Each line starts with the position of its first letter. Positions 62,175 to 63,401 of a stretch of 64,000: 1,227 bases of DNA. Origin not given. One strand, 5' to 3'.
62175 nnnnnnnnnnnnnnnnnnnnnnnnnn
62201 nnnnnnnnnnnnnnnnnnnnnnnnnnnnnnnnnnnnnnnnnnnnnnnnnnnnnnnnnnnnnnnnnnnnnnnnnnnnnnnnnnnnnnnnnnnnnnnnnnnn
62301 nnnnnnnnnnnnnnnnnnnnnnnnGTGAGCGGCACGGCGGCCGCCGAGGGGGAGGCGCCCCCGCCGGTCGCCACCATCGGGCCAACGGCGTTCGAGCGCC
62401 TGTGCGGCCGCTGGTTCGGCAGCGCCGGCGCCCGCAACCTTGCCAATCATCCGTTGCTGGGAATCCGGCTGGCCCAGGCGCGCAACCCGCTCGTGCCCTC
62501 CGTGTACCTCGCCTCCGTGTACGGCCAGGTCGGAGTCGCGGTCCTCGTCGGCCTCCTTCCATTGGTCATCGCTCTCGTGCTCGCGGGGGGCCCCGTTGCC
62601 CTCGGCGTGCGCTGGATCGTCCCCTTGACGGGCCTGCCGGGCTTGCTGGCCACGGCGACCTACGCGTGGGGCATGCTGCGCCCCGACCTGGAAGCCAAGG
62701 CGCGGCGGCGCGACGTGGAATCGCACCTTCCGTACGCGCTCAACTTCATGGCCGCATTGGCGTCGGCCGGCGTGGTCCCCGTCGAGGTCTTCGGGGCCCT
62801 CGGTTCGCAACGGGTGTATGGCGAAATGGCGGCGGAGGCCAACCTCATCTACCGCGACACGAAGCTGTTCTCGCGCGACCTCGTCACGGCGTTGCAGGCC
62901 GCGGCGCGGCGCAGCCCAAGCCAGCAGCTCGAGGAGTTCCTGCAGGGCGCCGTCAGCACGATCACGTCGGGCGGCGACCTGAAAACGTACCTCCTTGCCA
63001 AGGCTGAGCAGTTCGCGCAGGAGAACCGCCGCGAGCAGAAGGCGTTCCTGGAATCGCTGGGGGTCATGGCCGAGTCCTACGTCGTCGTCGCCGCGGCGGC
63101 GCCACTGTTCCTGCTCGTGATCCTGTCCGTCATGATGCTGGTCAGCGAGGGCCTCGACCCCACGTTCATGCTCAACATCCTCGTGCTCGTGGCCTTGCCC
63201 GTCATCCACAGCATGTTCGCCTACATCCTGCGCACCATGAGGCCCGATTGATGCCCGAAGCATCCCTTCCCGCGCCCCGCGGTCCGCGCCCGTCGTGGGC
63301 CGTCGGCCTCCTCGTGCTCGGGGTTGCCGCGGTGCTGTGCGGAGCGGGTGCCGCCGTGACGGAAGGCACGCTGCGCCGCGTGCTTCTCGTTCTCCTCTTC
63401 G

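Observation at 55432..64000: Type IV pilus-like locus with two giant pilin-like proteins and embedded KaiC-like genes, but no archaellin-type genes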

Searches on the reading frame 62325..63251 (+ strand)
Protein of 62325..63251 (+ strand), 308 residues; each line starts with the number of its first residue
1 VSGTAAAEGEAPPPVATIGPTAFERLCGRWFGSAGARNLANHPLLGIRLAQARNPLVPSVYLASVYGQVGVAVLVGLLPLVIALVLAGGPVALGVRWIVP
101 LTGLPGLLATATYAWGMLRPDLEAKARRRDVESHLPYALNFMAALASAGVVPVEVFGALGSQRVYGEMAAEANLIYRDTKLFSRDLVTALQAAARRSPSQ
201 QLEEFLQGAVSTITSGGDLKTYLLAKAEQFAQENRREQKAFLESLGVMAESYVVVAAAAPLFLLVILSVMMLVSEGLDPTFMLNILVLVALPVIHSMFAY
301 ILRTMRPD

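Call 3: search_protein_families(library=pfam, proteins=[window:62325-63251:+], max_evalue=0.01)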
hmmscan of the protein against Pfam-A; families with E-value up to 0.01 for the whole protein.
window:62325-63251:+ (308 aa): 1 family
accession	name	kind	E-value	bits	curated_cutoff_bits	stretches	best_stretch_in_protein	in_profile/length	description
PF00482.28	T2SSF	-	1.8e-13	51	25.2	1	139-266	2-124/125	Type II secretion system (T2SS), protein F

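Call 7: find_encoding_contigs(protein=window:62325-63251:+, flank=10000, max_places=6)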
Protein window:62325-63251:+ (308 aa): 2 contigs read that carry it; 1 place shown.
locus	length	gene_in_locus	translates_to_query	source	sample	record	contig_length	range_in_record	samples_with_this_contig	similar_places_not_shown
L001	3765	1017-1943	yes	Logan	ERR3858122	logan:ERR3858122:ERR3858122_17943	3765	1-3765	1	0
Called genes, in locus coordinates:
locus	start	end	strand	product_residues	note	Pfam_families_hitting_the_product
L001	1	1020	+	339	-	?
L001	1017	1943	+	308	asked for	PF00482:T2SSF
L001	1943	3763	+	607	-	?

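Call 11: search_protein_families(library=ncbifam, proteins=[window:62325-63251:+, L001:1943-3763:+], max_evalue=0.01)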
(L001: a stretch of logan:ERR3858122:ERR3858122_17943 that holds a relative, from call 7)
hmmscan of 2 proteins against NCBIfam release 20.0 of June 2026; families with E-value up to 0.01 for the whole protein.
window:62325-63251:+ (308 aa): 5 families
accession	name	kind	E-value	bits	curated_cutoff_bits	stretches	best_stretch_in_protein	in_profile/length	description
NF004704.2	PRK06041.1-2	equivalog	1.1e-23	83.8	550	1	79-307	20-248/555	archaellar assembly protein ArlJ/FlaJ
NF004705.1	PRK06041.1-3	equivalog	1.8e-12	47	400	1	131-302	3-170/465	archaellar assembly protein ArlJ/FlaJ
NF046075.1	UpsF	equivalog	2.5e-12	46.3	400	1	112-307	66-251/484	membrane pilin protein UpsF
NF053673.1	bindosome_BasF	exception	3.5e-12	45.7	1300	1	101-288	168-354/656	bindosome assembly system membrane anchoring protein BasF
NF004703.2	PRK06041.1-1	equivalog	2e-08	33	570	1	123-294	28-199/525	archaellar assembly protein ArlJ/FlaJ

L001:1943-3763:+ (607 aa): 4 families
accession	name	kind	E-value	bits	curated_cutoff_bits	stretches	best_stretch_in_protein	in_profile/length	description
NF004705.1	PRK06041.1-3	equivalog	2.5e-15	56.4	400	1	283-601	153-449/465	archaellar assembly protein ArlJ/FlaJ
NF004704.2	PRK06041.1-2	equivalog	1.3e-10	40.7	550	1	350-598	290-538/555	archaellar assembly protein ArlJ/FlaJ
NF046075.1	UpsF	equivalog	4.2e-07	29.1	400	1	360-525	282-437/484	membrane pilin protein UpsF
NF004703.2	PRK06041.1-1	equivalog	3.5e-05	22.3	570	1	346-597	249-504/525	archaellar assembly protein ArlJ/FlaJ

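Call 12: search_protein_families(library=pfam, proteins=[L001:1943-3763:+], max_evalue=0.01)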
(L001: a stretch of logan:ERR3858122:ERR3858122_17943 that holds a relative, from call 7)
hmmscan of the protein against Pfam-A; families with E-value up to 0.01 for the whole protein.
L001:1943-3763:+ (607 aa): 1 family
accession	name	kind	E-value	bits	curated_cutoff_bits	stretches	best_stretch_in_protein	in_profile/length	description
PF00482.28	T2SSF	-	4.8e-21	75.5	25.2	1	396-521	1-123/125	Type II secretion system (T2SS), protein F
